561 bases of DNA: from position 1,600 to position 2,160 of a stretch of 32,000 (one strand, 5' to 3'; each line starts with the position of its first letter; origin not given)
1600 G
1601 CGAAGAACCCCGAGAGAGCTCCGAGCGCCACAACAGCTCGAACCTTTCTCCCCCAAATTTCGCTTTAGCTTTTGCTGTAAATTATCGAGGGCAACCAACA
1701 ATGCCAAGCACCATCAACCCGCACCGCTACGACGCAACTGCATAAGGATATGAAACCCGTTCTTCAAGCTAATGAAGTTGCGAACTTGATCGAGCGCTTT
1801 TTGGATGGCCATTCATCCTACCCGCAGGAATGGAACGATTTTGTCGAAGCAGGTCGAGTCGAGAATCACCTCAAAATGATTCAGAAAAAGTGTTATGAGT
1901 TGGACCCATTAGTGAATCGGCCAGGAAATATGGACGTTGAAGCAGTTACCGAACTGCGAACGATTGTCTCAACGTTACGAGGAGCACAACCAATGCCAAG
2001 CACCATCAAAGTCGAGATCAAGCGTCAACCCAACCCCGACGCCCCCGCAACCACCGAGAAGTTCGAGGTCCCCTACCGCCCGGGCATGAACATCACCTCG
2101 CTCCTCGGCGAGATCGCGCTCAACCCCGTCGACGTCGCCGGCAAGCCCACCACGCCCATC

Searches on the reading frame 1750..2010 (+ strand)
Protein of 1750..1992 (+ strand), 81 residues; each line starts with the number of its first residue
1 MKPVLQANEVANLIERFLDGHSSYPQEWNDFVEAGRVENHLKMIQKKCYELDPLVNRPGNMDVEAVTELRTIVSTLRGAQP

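Call 5: search_protein_families(library=pfam, proteins=[window:1750-1992:+], max_evalue=1)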
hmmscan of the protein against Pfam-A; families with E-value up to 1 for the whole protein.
window:1750-1992:+ (81 aa): 0 families

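Call 6: search_protein_families(library=ncbifam, proteins=[window:1750-1992:+], max_evalue=0.1)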
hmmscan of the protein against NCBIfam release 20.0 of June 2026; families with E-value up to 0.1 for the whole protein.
window:1750-1992:+ (81 aa): 0 families
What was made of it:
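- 1750..1992 (+): Orphan gene of a family associated with Rhs toxins (probable immunity protein). 81 codons, GC 0.46 and GC3 0.44. It starts 4 nt after the relic's stop codon, has no stop codon of its own and is in frame with sdhB. No Pfam or NCBIfam match (calls 5, 6).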

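Call 8: find_homologous_proteins(query=window:1750-1992:+, max_evalue=0.01)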
Query window:1750-1992:+ (81 aa): 55 proteins with E <= 0.01 among 55 candidates.
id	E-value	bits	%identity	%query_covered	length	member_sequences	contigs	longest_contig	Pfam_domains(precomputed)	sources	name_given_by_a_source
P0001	2.9e-22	96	61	95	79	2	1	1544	-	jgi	-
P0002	6.2e-22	95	64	89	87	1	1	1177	-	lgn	-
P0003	6.8e-22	95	61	95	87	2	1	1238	-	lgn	-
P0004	7.7e-22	94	66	91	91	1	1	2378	-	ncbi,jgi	ncbi:MAG TPA: hypothetical protein VGL71_08125 [Urbifossiella sp.]|jgi:hypothetical protein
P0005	7.9e-22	94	56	98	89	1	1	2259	-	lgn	-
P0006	1.2e-21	94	60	95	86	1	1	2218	-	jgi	jgi:hypothetical protein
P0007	2.6e-21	93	60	95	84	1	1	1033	-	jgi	jgi:hypothetical protein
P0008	3.2e-21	92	62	88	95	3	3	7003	-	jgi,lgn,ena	-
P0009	5.2e-21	92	54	91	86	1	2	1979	-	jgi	jgi:hypothetical protein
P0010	5.4e-21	92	61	91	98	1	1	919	-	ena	-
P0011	5.5e-21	92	63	89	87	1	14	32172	-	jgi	jgi:hypothetical protein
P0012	6.2e-21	91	62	94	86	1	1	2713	-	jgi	jgi:hypothetical protein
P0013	6.3e-21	91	61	95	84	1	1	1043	-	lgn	-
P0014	7.2e-21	91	61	93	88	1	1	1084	-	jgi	jgi:hypothetical protein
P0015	7.4e-21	91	58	99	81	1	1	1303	-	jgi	jgi:hypothetical protein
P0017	1.7e-20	90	59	90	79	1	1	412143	-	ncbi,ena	-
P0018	3.1e-20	89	58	96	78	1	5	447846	-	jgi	jgi:hypothetical protein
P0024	3.8e-19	86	59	88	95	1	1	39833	-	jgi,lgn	jgi:hypothetical protein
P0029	2.9e-18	83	59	90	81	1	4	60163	-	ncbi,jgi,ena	jgi:hypothetical protein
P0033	6.8e-18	82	58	88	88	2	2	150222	-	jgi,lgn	jgi:hypothetical protein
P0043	1.3e-16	78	56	88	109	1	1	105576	-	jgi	jgi:hypothetical protein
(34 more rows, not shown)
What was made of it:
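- On Homology-facilitated illegitimate recombination scar: The family is known from other phyla, e.g. an Urbifossiella genome assembled from a metagenome (call 8).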

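Call 18: find_encoding_contigs(protein=P0017, flank=4000, max_places=3)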
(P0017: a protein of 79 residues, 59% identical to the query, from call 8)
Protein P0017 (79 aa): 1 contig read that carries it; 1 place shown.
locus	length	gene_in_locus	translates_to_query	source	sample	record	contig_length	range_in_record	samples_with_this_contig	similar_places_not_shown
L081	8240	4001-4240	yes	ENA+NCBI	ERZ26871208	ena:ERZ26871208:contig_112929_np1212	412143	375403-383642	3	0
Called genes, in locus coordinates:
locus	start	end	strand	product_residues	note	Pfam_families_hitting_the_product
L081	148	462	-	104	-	-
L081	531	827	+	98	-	-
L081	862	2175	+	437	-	PF05598:DUF772, PF01609:DDE_Tnp_1, PF13751:DDE_Tnp_1_6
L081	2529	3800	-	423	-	-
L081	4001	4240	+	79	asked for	-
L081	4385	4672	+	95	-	PF25212:HVO_A0114 (faint)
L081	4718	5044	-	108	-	-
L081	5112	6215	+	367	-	PF02129:Peptidase_S15, PF00561:Abhydrolase_1, PF12146:Hydrolase_4, PF12697:Abhydrolase_6, PF00326:Peptidase_S9 (faint), PF12146:Hydrolase_4 (weak)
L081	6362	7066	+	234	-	PF20240:DUF6597, PF12833:HTH_18, PF00165:HTH_AraC (weak)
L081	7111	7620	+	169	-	PF16694:Cytochrome_P460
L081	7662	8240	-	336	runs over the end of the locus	PF08100:Dimerisation, PF00891:Methyltransf_2, PF01209:Ubie_methyltran (weak), PF13489:Methyltransf_23, PF13649:Methyltransf_25, PF13847:Methyltransf_31, PF08241:Methyltransf_11, PF08242:Methyltransf_12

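Call 19: find_encoding_contigs(protein=P0018, flank=4000, max_places=3)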
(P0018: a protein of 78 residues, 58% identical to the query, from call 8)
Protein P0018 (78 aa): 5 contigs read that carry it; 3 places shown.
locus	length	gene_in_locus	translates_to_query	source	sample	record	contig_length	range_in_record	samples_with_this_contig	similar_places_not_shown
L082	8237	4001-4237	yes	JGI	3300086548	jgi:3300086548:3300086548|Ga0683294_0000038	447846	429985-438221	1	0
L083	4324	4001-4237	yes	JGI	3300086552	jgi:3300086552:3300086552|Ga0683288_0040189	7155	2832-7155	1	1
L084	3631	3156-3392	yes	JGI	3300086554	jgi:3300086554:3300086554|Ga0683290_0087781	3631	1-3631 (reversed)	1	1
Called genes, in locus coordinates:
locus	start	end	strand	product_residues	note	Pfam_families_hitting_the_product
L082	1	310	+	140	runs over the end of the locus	-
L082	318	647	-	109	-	PF02452:PemK_toxin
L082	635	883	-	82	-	PF04014:MazE_antitoxin (weak)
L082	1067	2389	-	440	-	PF01743:PolyA_pol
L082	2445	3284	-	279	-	PF02899:Phage_int_SAM_1, PF00589:Phage_integrase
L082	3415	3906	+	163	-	PF22478:DUF6982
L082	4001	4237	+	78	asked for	-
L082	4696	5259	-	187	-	PF02834:LigT_PEase (faint), PF13563:2_5_RNA_ligase2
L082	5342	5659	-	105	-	-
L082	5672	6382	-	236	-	PF01734:Patatin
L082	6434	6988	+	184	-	-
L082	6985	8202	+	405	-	PF25919:BSH_CusB (faint), PF25917:BSH_RND (weak), PF25989:YknX_C (faint)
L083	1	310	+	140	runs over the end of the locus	-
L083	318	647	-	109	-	PF02452:PemK_toxin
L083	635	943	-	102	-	PF04014:MazE_antitoxin (weak)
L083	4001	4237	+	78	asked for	-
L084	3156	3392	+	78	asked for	-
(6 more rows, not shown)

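Call 20: find_encoding_contigs(protein=P0011, flank=4000, max_places=4)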
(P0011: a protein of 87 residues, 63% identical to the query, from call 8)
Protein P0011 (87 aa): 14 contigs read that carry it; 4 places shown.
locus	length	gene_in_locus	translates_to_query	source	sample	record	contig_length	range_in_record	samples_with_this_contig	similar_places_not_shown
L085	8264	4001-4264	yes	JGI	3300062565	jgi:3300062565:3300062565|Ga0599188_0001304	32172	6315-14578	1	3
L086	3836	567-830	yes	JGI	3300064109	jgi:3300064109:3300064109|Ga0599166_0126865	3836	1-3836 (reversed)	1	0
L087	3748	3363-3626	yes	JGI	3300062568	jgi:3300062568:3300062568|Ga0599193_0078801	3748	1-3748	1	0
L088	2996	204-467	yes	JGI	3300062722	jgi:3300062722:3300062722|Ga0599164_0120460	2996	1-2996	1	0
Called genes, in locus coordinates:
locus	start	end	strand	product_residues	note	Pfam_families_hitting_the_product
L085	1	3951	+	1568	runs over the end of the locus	PF05593:RHS_repeat (faint)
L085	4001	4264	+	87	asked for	-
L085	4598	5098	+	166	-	-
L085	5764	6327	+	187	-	-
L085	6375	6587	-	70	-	-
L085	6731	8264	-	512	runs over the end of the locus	-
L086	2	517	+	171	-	?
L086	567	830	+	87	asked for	-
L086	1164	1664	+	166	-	-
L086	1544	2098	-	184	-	-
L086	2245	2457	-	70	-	-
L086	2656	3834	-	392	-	?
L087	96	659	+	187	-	-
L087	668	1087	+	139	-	-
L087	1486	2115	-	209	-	-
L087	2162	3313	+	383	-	-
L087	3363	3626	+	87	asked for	-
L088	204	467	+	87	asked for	-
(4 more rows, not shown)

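Call 21: find_encoding_contigs(protein=P0033, flank=5000, max_places=2)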
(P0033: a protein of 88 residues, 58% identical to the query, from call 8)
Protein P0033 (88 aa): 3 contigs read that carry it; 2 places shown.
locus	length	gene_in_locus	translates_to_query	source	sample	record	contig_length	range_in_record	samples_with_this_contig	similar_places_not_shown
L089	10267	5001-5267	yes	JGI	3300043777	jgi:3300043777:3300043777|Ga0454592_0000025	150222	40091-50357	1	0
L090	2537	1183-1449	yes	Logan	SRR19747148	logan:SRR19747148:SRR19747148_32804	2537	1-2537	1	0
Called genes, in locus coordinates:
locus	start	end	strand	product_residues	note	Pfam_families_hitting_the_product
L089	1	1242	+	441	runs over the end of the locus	PF01979:Amidohydro_1, PF07969:Amidohydro_3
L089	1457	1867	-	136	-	-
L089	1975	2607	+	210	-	-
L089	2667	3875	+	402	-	PF00108:Thiolase_N, PF00109:ketoacyl-synt (faint), PF02803:Thiolase_C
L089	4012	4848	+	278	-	PF12543:DUF3738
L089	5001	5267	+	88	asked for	-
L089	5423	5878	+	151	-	PF06094:GGACT, PF13772:AIG2_2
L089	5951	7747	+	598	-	PF02771:Acyl-CoA_dh_N, PF02770:Acyl-CoA_dh_M, PF00441:Acyl-CoA_dh_1, PF08028:Acyl-CoA_dh_2, PF21263:Acyl-CoA-dh_C, PF21343:ACAD9-ACADV_C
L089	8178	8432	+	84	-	-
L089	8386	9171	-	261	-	PF00106:adh_short, PF08659:KR, PF13561:adh_short_C2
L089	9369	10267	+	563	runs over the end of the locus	-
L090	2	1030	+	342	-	?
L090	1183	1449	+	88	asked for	-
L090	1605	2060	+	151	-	PF06094:GGACT, PF13772:AIG2_2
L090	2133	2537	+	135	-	?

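Call 22: find_encoding_contigs(protein=P0043, flank=5000, max_places=2)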
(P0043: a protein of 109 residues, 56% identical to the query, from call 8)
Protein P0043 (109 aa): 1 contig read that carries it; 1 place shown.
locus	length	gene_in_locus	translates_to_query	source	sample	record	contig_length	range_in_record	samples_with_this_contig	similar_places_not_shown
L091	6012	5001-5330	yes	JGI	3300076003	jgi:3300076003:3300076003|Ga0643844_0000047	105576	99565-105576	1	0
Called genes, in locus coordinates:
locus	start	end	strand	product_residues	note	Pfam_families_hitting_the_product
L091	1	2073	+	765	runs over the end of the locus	PF07719:TPR_2 (faint), PF13414:TPR_11 (faint), PF03958:Secretin_N (weak), PF00263:Secretin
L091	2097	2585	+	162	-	-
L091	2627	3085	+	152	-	PF07963:N_methyl (weak)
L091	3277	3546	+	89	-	-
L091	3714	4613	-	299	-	PF00589:Phage_integrase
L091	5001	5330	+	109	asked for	-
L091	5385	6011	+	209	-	?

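Call 23: find_encoding_contigs(protein=P0029, flank=5000, max_places=3)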
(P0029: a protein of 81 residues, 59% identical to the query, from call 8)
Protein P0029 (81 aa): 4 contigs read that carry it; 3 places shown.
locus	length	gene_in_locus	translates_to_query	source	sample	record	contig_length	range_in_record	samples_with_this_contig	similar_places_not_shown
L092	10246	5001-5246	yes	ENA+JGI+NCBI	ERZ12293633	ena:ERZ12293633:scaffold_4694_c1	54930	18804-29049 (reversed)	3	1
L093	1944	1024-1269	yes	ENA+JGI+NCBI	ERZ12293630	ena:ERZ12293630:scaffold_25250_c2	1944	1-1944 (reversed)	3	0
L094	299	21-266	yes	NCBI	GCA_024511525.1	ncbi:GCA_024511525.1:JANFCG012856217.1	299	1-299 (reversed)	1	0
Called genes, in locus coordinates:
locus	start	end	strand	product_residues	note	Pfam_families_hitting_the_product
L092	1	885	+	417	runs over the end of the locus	PF00483:NTP_transferase, PF24894:Hexapep_GlmU, PF25084:LbH_EIF2B, PF25087:GMPPB_C (weak), PF25247:LbH_GLGC (weak)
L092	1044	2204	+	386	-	PF01571:GCV_T, PF08669:GCV_T_C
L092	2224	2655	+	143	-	-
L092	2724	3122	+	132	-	PF01597:GCV_H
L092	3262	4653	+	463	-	PF02347:GDC-P, PF00155:Aminotran_1_2 (faint), PF00266:Aminotran_5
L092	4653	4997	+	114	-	-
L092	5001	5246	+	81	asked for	-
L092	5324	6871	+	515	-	PF02347:GDC-P, PF00266:Aminotran_5, PF21478:GcvP2_C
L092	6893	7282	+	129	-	PF13366:PDDEXK_3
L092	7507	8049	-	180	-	PF11138:DUF2911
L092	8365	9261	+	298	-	PF12543:DUF3738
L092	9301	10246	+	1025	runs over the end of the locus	PF13620:CarboxypepD_reg, PF13715:CarbopepD_reg_2, PF25183:OMP_b-brl_4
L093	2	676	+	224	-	?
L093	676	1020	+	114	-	-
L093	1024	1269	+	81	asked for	-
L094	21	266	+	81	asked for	-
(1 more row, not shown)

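Call 24: find_encoding_contigs(protein=P0024, flank=5000, max_places=2)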
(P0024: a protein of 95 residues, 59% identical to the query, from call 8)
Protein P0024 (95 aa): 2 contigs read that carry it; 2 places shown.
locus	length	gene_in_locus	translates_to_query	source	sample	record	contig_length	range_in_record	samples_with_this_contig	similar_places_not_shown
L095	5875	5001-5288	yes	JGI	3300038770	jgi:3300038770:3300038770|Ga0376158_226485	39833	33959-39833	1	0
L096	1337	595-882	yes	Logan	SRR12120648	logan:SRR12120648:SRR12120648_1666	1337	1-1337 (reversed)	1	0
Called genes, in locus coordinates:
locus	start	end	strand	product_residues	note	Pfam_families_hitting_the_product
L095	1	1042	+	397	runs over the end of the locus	PF13506:Glyco_transf_21, PF00535:Glycos_transf_2 (weak), PF13641:Glyco_tranf_2_3, PF13632:Glyco_trans_2_3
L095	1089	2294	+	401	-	PF13506:Glyco_transf_21, PF00535:Glycos_transf_2, PF13641:Glyco_tranf_2_3, PF13632:Glyco_trans_2_3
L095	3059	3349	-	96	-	-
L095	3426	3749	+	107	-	-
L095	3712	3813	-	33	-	-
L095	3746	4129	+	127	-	-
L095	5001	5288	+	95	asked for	-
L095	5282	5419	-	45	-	-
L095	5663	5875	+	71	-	?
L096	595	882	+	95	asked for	-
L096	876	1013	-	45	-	-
